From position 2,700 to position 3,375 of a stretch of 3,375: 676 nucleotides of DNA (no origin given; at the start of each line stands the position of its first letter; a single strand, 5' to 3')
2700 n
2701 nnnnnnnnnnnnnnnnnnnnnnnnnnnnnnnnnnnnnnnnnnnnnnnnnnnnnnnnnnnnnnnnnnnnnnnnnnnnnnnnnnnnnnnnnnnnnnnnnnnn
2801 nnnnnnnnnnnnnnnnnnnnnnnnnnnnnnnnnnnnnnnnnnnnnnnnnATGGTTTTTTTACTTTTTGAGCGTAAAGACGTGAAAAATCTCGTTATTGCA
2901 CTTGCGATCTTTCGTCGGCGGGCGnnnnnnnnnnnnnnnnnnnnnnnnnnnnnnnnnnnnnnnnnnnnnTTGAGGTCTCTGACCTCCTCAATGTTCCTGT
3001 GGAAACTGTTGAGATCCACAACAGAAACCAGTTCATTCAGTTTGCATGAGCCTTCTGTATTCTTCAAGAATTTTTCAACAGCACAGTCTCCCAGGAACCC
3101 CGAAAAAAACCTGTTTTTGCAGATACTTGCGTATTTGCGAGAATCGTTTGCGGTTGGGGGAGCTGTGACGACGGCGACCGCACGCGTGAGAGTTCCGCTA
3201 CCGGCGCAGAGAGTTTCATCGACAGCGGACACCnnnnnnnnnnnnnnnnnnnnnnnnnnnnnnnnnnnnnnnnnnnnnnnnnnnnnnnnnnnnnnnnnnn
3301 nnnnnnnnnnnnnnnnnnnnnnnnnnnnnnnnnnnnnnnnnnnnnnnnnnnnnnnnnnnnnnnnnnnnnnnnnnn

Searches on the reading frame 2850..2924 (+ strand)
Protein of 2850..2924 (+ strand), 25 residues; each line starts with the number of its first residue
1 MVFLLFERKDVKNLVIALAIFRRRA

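Call 51: search_protein_families(library=pfam, proteins=[window:2850-2924:+], max_evalue=1)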
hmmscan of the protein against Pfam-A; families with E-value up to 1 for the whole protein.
window:2850-2924:+ (25 aa): 0 families

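Call 52: search_protein_families(library=ncbifam, proteins=[window:2850-2924:+], max_evalue=1)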
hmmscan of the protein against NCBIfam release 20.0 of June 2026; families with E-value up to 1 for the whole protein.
window:2850-2924:+ (25 aa): 0 families

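Call 67: search_dna_similar(query=window:2850-2924:+, collection=plasmids, mode=protein, max_evalue=10, max_rows=25, rows=spread)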
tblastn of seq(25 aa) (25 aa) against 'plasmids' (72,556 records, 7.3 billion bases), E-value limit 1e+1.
Records with a match: 166; places in all: 181; records where one place covers at least 80% of the query: 166.
Best place of each record, by identity: >=99% 105; 95-99% 32; 90-95% 8; 60-80% 21.
By first word of the organism name: Escherichia 94; Salmonella 63; Klebsiella 5; Shigella 2; Enterobacter 1; Citrobacter 1.
By predicted mobility (MOB-suite, as given by PLSDB): mobilizable 164; non-mobilizable 2.
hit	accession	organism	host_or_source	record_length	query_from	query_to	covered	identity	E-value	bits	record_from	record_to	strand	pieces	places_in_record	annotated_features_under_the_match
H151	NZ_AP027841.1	Escherichia coli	Homo sapiens,whole organism,feces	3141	1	25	100%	100.0%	2e-7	50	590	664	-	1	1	hypothetical protein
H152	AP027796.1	Escherichia coli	Homo sapiens,whole organism,feces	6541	1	25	100%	100.0%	3e-7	49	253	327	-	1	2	none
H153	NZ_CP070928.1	Escherichia coli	Homo sapiens,Bacterial pure ...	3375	1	25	100%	100.0%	3e-7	49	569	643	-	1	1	hypothetical protein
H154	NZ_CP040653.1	Salmonella enterica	porcine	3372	1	25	100%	100.0%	3e-7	49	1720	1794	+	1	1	none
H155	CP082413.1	Salmonella enterica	animal-swine-market swine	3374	1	25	100%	100.0%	3e-7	49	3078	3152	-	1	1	none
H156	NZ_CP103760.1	Escherichia coli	Homo sapiens,blood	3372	1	25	100%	100.0%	3e-7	49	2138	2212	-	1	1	none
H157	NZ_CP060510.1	Salmonella enterica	-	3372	1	25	100%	100.0%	3e-7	49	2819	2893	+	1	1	none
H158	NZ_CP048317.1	Escherichia coli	cell culture,environment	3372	1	25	100%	100.0%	3e-7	49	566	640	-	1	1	none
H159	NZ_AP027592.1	Escherichia coli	Homo sapiens,whole organism,feces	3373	1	25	100%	100.0%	3e-7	49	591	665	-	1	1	none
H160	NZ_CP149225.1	Salmonella enterica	Homo sapiens,single cell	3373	1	25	100%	100.0%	3e-7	49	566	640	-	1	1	none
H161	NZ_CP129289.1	Escherichia coli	Chicken,bacterium,liver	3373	1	25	100%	100.0%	3e-7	49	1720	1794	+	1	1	none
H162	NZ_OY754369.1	Escherichia coli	hen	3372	1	25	100%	100.0%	3e-7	49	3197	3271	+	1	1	none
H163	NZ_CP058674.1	Salmonella enterica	-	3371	1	25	100%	100.0%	3e-7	49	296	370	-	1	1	none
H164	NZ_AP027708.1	Escherichia coli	Homo sapiens,whole organism,feces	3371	1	25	100%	100.0%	3e-7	49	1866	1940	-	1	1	none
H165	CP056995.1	Escherichia coli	culture,Pooled pig faecal samples ...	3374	1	25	100%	96.0%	6e-7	49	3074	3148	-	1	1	none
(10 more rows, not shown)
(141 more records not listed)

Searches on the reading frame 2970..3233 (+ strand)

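Call 51: search_protein_families(library=pfam, proteins=[window:2970-3233:+], max_evalue=1)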
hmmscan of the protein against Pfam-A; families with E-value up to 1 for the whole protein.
window:2970-3233:+ (88 aa): 1 family
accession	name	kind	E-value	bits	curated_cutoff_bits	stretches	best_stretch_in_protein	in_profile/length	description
PF08825.15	E2_bind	-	0.081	13.4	33.2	1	5-59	3-46/82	E2 binding domain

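Call 52: search_protein_families(library=ncbifam, proteins=[window:2970-3233:+], max_evalue=1)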
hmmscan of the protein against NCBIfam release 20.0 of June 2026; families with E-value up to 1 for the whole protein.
window:2970-3233:+ (88 aa): 0 families
